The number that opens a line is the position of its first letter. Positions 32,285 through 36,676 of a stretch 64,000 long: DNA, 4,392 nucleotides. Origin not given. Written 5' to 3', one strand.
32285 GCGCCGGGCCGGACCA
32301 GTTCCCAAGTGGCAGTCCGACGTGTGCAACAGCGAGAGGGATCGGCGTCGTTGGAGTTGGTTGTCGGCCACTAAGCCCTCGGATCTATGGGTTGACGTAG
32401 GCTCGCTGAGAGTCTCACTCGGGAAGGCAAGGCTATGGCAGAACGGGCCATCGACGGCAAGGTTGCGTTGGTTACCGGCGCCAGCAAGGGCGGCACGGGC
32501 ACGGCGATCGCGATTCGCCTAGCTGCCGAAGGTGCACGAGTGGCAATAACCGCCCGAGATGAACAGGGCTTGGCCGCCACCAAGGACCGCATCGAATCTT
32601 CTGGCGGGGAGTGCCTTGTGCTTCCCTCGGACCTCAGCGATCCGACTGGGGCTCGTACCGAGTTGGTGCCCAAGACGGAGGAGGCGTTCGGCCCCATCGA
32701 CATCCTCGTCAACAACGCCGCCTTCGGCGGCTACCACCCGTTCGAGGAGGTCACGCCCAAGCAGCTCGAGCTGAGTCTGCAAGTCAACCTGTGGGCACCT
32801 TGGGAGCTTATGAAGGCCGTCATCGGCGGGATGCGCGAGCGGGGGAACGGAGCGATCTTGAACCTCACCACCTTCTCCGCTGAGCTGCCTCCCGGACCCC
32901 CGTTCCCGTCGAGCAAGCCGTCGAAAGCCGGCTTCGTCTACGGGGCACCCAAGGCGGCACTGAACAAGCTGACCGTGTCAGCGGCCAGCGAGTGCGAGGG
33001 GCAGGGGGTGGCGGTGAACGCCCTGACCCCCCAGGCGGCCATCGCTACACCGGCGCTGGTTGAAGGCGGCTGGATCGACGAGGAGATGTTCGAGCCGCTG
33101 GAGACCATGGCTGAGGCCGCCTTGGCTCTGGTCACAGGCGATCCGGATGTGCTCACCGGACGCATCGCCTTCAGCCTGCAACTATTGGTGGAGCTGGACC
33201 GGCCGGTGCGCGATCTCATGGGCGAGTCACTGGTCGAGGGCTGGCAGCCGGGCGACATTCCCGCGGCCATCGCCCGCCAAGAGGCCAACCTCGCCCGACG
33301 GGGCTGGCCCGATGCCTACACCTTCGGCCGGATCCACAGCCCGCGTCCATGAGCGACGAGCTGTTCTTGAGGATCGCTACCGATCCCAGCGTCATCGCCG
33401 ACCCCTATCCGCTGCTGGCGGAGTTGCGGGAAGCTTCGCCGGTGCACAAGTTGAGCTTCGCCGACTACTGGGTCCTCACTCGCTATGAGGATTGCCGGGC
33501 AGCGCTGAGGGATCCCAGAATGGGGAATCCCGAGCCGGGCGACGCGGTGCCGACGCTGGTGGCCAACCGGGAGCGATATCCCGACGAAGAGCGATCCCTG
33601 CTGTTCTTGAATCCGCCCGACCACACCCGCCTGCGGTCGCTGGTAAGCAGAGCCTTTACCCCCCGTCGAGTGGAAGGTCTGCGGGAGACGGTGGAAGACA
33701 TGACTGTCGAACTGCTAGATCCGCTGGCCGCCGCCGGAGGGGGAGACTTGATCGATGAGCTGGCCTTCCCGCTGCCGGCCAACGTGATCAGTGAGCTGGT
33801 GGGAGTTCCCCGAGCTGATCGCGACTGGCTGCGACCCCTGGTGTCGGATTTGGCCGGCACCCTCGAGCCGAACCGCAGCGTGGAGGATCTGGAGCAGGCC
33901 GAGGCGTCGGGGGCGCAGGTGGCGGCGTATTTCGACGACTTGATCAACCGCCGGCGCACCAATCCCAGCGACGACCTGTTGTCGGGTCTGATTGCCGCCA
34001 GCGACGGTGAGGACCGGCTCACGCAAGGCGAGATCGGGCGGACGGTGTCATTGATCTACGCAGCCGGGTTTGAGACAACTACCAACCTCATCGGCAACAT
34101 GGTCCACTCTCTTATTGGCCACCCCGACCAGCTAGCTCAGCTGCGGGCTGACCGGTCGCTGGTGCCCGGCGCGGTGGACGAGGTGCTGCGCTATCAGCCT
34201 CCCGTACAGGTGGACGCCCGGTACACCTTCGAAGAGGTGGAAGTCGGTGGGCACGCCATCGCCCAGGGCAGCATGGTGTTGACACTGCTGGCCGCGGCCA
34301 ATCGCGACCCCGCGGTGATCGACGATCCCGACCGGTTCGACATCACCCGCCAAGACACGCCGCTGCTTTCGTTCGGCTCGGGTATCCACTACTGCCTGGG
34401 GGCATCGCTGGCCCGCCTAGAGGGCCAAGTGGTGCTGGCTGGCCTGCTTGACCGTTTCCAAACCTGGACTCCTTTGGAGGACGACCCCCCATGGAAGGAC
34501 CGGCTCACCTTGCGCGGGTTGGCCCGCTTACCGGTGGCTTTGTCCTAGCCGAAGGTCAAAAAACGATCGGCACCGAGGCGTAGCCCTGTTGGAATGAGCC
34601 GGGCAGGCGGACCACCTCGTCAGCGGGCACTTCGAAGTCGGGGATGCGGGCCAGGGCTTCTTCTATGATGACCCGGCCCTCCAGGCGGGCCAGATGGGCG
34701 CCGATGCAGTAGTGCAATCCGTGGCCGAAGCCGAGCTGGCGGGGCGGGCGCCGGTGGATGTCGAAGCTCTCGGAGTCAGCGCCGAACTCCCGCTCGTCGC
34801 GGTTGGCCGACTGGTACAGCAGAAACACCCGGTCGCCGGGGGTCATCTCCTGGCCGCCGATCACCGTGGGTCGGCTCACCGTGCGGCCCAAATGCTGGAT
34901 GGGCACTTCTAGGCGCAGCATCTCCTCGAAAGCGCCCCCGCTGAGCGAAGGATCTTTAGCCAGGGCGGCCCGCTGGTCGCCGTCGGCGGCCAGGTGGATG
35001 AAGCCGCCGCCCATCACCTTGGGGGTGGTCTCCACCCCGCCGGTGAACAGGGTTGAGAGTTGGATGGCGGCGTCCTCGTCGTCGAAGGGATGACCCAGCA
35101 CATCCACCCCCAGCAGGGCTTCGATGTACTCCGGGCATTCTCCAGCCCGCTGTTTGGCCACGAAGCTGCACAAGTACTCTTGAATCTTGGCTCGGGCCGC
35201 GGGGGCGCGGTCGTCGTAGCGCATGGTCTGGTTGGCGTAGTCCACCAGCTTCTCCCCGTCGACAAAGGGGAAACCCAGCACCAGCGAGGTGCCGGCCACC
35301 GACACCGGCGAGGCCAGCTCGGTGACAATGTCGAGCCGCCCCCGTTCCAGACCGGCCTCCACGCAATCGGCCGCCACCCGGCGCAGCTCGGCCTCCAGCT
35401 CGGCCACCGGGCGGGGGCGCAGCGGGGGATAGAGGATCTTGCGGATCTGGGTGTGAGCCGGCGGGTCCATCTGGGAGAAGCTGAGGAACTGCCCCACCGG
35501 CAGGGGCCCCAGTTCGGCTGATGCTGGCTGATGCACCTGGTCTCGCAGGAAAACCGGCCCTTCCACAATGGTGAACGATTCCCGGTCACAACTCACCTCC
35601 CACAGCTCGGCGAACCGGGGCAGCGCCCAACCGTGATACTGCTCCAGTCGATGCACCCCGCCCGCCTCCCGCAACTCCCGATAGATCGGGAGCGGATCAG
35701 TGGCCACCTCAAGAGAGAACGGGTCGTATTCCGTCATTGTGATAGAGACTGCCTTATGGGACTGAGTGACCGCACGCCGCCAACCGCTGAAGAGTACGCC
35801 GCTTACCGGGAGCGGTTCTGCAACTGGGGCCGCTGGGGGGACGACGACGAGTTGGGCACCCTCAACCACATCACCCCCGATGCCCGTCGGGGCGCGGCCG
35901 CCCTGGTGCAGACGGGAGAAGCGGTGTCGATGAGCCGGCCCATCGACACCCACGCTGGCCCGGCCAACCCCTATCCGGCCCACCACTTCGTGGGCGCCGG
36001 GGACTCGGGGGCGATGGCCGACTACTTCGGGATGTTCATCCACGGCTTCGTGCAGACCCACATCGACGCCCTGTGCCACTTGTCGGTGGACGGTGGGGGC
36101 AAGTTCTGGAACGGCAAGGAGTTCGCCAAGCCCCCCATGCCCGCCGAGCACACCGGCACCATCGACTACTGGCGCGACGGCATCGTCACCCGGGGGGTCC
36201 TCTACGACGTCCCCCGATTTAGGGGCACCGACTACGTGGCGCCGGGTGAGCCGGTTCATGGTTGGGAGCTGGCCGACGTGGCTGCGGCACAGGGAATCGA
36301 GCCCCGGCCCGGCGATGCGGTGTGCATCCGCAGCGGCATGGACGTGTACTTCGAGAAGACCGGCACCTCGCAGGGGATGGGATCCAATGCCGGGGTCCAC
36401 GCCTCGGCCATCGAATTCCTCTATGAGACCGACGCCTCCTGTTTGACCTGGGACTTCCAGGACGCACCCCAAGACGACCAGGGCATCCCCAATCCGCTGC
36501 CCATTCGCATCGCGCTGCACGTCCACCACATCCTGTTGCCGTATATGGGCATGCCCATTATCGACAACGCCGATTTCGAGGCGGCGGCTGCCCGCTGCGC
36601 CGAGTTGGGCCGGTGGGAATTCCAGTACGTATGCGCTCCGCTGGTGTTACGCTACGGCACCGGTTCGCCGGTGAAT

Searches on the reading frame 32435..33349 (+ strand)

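Call 81: search_protein_families(library=pfam, proteins=[window:32435-33349:+], max_evalue=0.1)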
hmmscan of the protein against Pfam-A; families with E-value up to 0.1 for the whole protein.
window:32435-33349:+ (305 aa): 6 families
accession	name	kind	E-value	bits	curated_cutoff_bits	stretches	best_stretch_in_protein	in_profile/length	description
PF00106.31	adh_short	-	9.5e-34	117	26.6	1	9-201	1-181/195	short chain dehydrogenase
PF13561.12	adh_short_C2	-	9.4e-29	101.1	27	1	16-220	2-192/236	Enoyl-(Acyl carrier protein) reductase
PF08659.16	KR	-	1.1e-06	29.1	22.6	1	12-129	4-123/180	KR domain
PF23987.1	Phage_holin_10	-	0.025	15.1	27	1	203-234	14-42/52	Bacteriophage holin Pam3 gp28 family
PF04127.22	DFP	-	0.05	13.9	22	0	9-43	19-53/186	DNA/pantothenate metabolism flavoprotein C-terminal domain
PF00291.31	PALP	-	0.091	12.5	35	0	2-78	46-122/295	Pyridoxal-phosphate dependent enzyme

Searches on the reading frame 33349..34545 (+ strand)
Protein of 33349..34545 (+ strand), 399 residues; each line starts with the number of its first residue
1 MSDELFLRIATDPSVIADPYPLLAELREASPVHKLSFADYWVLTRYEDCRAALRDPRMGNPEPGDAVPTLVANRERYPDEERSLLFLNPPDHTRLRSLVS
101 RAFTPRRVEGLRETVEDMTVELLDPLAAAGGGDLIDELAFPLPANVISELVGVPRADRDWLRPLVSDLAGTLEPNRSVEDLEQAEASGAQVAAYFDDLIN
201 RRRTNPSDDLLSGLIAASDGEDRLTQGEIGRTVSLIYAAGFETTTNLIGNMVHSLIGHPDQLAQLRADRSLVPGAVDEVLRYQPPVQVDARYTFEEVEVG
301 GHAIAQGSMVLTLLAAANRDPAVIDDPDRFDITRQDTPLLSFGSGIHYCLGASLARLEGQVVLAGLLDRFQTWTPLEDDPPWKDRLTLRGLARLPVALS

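Call 81: search_protein_families(library=pfam, proteins=[window:33349-34545:+], max_evalue=0.1)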
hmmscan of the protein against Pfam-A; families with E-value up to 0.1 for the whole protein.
window:33349-34545:+ (399 aa): 1 family
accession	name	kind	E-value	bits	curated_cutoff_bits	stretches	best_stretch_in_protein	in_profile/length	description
PF00067.27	p450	-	8.3e-31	107.7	22.8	1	194-386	219-448/462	Cytochrome P450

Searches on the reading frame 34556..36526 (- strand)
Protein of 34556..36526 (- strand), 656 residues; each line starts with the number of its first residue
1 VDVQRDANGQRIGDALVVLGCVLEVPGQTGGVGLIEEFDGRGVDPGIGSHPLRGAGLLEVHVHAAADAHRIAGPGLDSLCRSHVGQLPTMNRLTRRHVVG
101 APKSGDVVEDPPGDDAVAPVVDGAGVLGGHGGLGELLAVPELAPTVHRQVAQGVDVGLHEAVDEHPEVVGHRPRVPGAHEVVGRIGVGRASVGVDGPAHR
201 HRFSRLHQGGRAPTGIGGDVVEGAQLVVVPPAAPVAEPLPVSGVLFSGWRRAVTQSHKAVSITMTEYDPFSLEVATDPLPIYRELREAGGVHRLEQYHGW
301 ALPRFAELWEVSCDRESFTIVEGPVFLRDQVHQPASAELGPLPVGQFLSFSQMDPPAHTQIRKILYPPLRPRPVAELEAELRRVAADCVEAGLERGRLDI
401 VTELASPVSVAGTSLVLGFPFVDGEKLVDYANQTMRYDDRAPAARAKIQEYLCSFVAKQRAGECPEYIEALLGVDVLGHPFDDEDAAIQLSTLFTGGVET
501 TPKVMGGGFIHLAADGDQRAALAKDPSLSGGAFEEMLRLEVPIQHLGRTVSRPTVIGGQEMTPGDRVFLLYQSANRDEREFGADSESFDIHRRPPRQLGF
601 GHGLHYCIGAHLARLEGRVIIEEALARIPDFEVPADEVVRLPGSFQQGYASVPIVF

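Call 23: search_protein_families(library=pfam, proteins=[window:34556-36526:-], max_evalue=0.00001)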
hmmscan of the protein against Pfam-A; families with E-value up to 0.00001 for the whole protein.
window:34556-36526:- (656 aa): 1 family
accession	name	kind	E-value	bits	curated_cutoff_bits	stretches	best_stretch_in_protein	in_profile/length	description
PF00067.27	p450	-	1.3e-16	60.8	22.8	1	533-626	328-430/462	Cytochrome P450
